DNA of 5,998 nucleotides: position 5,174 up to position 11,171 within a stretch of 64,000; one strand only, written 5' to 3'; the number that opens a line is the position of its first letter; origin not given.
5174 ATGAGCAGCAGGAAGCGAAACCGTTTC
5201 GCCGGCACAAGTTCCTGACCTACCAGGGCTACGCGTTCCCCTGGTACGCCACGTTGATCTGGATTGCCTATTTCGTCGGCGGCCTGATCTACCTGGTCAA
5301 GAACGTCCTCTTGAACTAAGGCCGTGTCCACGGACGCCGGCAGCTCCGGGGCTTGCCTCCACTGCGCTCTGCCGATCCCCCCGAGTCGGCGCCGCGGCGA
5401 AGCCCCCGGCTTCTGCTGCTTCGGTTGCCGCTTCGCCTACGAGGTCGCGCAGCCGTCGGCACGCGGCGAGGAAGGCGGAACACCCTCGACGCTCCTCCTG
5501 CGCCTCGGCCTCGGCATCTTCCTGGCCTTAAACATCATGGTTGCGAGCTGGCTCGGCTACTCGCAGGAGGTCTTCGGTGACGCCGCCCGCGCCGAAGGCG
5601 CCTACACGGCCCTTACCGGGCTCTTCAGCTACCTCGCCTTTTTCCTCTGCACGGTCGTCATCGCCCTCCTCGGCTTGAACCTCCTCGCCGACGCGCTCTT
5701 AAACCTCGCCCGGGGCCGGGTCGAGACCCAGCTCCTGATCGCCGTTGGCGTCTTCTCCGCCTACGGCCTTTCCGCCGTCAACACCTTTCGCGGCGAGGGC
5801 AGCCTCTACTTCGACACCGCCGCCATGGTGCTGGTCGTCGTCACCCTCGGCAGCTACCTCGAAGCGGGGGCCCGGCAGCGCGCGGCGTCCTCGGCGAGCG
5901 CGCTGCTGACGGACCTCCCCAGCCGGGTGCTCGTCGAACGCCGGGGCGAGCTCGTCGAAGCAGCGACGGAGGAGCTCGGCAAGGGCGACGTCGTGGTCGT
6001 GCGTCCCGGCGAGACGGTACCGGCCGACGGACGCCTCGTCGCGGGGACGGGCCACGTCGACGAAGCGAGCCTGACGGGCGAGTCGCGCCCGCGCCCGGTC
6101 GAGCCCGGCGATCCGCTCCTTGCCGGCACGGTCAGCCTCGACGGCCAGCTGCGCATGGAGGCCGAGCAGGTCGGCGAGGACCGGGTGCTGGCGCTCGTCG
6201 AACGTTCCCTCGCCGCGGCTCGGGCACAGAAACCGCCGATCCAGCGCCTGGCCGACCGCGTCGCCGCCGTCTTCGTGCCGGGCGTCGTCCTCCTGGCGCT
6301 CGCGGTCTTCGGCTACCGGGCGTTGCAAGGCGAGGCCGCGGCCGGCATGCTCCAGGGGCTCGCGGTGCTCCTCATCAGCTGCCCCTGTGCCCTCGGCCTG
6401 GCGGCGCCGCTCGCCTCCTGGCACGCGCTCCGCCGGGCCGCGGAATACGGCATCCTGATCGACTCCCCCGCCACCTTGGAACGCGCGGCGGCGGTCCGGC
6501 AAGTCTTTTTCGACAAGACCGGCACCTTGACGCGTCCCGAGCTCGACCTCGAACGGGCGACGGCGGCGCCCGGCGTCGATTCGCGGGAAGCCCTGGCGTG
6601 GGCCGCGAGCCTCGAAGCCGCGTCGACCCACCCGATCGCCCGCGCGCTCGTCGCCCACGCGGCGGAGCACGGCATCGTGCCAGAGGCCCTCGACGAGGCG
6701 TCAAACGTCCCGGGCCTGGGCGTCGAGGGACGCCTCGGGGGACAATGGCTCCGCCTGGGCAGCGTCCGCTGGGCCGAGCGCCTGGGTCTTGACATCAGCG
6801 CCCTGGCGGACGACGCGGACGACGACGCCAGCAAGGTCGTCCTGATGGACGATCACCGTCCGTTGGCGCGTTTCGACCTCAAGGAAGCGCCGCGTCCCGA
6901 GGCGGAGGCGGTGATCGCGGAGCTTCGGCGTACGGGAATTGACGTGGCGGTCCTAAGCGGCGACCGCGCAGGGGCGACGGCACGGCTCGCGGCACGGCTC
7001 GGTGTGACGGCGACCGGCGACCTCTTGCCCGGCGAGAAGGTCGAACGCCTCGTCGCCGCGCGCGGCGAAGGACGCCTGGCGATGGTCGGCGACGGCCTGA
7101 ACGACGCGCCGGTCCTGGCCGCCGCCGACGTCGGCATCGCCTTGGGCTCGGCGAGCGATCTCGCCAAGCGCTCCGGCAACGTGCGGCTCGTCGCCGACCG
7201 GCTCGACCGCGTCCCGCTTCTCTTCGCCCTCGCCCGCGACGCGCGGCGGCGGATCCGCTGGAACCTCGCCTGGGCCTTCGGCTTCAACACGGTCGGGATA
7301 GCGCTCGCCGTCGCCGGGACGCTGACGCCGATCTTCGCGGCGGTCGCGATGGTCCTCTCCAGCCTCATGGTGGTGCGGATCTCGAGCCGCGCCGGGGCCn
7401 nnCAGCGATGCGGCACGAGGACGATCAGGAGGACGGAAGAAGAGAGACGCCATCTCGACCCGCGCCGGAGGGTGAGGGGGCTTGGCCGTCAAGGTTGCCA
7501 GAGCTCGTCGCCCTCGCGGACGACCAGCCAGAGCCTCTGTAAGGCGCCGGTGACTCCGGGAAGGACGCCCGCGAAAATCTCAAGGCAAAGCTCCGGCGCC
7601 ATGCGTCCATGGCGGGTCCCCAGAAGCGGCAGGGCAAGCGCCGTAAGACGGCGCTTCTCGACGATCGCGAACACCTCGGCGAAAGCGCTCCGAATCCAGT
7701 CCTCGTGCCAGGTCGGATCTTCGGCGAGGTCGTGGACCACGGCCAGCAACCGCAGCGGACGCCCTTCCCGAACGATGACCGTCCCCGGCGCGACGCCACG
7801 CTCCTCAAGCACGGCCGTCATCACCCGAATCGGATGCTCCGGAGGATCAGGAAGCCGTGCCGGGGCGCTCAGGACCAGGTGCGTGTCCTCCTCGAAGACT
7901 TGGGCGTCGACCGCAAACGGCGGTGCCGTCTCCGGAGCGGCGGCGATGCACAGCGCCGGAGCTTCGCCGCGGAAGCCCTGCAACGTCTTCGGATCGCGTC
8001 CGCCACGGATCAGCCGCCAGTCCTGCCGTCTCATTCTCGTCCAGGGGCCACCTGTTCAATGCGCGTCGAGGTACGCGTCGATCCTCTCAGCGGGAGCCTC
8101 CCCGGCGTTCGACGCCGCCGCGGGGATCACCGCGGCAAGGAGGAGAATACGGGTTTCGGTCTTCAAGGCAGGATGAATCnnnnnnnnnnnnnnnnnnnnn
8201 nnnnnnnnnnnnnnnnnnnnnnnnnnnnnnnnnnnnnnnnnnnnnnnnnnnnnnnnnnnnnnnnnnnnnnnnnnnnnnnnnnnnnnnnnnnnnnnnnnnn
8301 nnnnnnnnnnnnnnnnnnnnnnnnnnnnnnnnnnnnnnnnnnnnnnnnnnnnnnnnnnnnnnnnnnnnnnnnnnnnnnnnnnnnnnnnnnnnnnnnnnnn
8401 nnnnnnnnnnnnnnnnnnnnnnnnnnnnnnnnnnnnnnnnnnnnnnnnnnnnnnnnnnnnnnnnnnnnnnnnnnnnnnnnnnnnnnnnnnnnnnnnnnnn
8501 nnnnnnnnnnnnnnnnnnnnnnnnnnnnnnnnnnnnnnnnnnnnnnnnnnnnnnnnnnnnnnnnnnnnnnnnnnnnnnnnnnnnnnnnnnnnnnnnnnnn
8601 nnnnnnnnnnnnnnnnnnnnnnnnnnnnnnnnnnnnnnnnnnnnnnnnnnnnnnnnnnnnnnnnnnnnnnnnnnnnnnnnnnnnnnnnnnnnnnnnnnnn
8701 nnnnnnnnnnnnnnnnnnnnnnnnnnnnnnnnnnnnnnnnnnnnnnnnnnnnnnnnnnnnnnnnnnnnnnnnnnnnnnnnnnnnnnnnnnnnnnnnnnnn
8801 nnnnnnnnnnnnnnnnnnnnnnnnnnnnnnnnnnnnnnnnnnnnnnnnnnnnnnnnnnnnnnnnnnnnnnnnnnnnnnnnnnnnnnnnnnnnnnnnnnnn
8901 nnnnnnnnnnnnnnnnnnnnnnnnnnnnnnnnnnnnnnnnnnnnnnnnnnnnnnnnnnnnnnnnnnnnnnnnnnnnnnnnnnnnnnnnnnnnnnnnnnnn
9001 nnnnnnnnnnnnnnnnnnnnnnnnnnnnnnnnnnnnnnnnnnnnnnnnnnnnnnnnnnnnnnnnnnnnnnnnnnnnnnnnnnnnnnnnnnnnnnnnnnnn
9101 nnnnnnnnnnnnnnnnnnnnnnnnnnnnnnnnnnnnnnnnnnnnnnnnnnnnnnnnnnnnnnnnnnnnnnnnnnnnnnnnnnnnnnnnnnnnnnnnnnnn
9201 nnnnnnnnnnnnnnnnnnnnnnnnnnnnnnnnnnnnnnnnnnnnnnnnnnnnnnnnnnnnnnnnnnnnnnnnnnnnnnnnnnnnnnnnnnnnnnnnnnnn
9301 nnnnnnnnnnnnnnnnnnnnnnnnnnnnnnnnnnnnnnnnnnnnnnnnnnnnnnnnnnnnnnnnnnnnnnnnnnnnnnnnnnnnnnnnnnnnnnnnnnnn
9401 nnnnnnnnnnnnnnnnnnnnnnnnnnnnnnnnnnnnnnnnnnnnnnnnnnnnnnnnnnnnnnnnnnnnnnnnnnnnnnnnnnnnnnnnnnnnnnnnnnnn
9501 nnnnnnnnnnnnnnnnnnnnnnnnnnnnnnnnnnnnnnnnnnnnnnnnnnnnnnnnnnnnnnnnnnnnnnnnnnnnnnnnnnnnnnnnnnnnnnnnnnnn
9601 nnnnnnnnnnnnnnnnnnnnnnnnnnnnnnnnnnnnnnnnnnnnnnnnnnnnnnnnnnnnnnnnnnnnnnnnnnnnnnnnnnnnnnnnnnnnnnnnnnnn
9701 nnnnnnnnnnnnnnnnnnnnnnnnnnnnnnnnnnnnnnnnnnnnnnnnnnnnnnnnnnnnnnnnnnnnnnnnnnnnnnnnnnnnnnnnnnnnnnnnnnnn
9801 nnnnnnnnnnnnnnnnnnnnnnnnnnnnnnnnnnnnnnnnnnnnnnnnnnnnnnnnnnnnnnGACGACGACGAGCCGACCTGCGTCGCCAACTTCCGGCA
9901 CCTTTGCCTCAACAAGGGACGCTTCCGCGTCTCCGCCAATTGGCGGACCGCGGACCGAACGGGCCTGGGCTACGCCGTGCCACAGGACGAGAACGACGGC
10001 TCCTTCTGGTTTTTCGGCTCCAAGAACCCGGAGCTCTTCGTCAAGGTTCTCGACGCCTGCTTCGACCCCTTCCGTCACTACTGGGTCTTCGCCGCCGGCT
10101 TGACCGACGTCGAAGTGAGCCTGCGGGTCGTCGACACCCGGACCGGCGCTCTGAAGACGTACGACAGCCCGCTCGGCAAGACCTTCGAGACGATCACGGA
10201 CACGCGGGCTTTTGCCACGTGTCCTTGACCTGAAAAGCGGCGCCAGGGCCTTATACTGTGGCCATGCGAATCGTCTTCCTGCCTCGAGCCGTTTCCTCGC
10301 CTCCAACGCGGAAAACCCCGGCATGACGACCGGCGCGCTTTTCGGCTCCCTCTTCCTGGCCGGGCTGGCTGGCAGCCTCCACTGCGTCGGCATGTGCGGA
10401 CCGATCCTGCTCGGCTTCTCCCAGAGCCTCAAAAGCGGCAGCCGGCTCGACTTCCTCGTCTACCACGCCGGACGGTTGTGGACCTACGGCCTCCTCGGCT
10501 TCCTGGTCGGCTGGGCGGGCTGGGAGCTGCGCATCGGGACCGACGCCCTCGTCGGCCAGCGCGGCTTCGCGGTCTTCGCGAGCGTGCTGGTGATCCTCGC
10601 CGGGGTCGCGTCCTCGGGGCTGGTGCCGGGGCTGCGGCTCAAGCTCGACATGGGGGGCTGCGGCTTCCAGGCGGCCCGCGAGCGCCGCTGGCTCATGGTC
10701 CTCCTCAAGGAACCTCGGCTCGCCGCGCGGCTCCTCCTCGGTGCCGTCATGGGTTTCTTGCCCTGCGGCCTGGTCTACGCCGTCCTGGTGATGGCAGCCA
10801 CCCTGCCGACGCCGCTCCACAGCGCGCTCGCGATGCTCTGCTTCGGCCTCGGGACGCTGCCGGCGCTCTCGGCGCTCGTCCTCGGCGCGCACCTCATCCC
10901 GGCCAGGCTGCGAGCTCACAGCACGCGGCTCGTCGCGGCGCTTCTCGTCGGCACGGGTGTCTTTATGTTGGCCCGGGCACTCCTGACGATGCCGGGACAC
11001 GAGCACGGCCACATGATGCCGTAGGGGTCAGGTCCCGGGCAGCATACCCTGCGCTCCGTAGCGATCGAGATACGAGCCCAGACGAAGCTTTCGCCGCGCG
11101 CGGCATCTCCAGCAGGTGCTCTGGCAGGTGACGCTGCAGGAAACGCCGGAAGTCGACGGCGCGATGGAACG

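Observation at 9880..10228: Novel ~110-aa Cys-bracketed C-terminal domain shared by two unrelated secreted enzymes (also at 24980-25325)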

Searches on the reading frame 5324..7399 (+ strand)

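Call 18: search_protein_families(library=pfam, proteins=[window:5324-7399:+], max_evalue=0.001)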
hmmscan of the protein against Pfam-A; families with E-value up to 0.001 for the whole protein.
window:5324-7399:+ (692 aa): 2 families
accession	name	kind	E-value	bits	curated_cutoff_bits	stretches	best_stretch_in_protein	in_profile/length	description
PF00122.25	E1-E2_ATPase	-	1.2e-48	165.5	28.1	1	199-374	4-180/181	E1-E2 ATPase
PF00702.32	Hydrolase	-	1.3e-23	84.9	26.4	1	393-602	3-191/191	haloacid dehalogenase-like hydrolase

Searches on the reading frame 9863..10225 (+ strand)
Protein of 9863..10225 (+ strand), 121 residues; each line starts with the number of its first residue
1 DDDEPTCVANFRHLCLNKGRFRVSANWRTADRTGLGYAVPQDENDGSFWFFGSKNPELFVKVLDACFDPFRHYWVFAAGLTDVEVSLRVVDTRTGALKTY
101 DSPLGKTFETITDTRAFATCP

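Call 6: search_protein_families(library=pfam, proteins=[window:9863-10225:+], max_evalue=10)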
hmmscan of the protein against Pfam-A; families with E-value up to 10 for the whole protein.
seq(121 aa): 0 families

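Call 7: search_protein_families(library=ncbifam, proteins=[window:9863-10225:+], max_evalue=10)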
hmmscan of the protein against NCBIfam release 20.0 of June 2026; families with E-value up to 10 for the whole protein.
seq(121 aa): 0 families

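Call 65: predict_structure(alignment_id=A5)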
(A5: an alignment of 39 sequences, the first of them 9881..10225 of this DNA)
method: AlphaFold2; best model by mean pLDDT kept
length: 115 residues; sequences in the alignment: 39
mean_pLDDT: 96.6   pTM: 0.88
mean pLDDT of the five models: 96.6, 96.5, 96.2, 96.1, 95.5
residues with pLDDT >= 90: 112; 70-90: 3; 50-70: 0; < 50: 0
segments of 3 or more residues with pLDDT < 50: none
pLDDT, mean of each block of 10 residues (from residue 1): 96 98 98 98 97 97 95 98 97 98 98 85
secondary structure, 60 per line:
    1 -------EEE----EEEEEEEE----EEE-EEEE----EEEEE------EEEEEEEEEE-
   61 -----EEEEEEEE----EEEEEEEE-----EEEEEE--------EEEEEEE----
elements in order: E8-10 E15-22 E27-29 E31-34 E39-43 E50-59 E66-73 E78-85 E91-96 E105-111

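Call 67: fold_search(model_id=the predicted structure, library=pdb)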
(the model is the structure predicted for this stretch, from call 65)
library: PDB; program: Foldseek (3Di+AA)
matches with E <= 10: 648; with E <= 0.001: 0
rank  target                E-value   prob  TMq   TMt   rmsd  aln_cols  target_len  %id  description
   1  8v8b                  9.1e-02  0.30  0.27  0.10  12.9       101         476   14  Structure of 80alpha portal protein expressed in E. coli (released 2024-01-10)
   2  7rpx_A                1.2e-01  0.13  0.19  0.10  12.4       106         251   13  Archaeal DNA ligase and heterotrimeric PCNA in complex with end-joined DNA (released 2021-11-17)
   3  4mz2                  3.4e-01  0.51  0.38  0.39   9.0       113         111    7  Crystal structure of the voltage-gated sodium channel beta 4 subunit extracellular domain (released 2013-12-04)
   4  7dtd_B                3.4e-01  0.51  0.38  0.39   9.0       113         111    7  Voltage-gated sodium channel Nav1.1 and beta4 (released 2021-04-07)
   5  6yfc_AA               3.6e-01  0.33  0.32  0.30  17.9        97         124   14  Virus-like particle of bacteriophage AVE019 (released 2020-09-02)
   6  8es4_A                6.4e-01  0.21  0.31  0.11  13.9       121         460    8  Focused reconstruction of HRP29 tail (released 2023-10-18)
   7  9r9b_A                6.7e-01  0.08  0.20  0.06  15.8       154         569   12  Crystal structure of clathrin heavy chain in complex with a peptidomimetic inhibitor of the TACC3 interaction (released 2026-04-08)
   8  1utc_B                7.5e-01  0.08  0.20  0.09  15.7       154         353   11  Clathrin terminal domain complexed with TLPWDLWTT (released 2004-02-25)
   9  1viw_B                7.9e-01  0.15  0.30  0.20  10.3       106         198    8  TENEBRIO MOLITOR ALPHA-AMYLASE-INHIBITOR COMPLEX (released 1999-07-22)
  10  6qnn_A                7.9e-01  0.07  0.20  0.09  15.7       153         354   11  CLATHRIN HEAVY CHAIN N-TERMINAL DOMAIN BOUND TO GTSE1 LIDL MOTIF (released 2019-08-28)
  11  5m5r_A                7.9e-01  0.07  0.21  0.08  15.8       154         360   12  Clathrin heavy chain N-terminal domain bound to beta2 adaptin clathrin box motif (released 2016-11-09)
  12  5yp1_B                8.3e-01  0.11  0.25  0.06  14.9       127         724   11  Crystal structure of dipeptidyl peptidase IV (DPP IV) from Pseudoxanthomonas mexicana WO24 (released 2018-02-21)
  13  3zdt_B                8.3e-01  0.08  0.20  0.09  13.5       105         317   10  Crystal structure of basic patch mutant FAK FERM domain FAK31- 405 K216A, K218A, R221A, K222A (released 2012-12-12)
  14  9has_AA               9.2e-01  0.11  0.26  0.27  15.1        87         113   14  pT=3 virus-like particle of ssRNA phage ESO003 coat protein (released 2024-11-13)
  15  8vd8_A                9.7e-01  0.12  0.30  0.10  12.7       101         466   13  SaPI1 portal structure in mature capsids containing DNA (released 2024-01-10)
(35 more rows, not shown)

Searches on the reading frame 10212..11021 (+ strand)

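Call 18: search_protein_families(library=pfam, proteins=[window:10212-11021:+], max_evalue=0.001)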
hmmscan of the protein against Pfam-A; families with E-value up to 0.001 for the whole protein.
window:10212-11021:+ (270 aa): 1 family
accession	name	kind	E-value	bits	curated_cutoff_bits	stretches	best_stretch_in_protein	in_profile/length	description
PF13386.12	DsbD_2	-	1.3e-37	130.1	24.9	1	47-250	2-198/199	Cytochrome C biogenesis protein transmembrane region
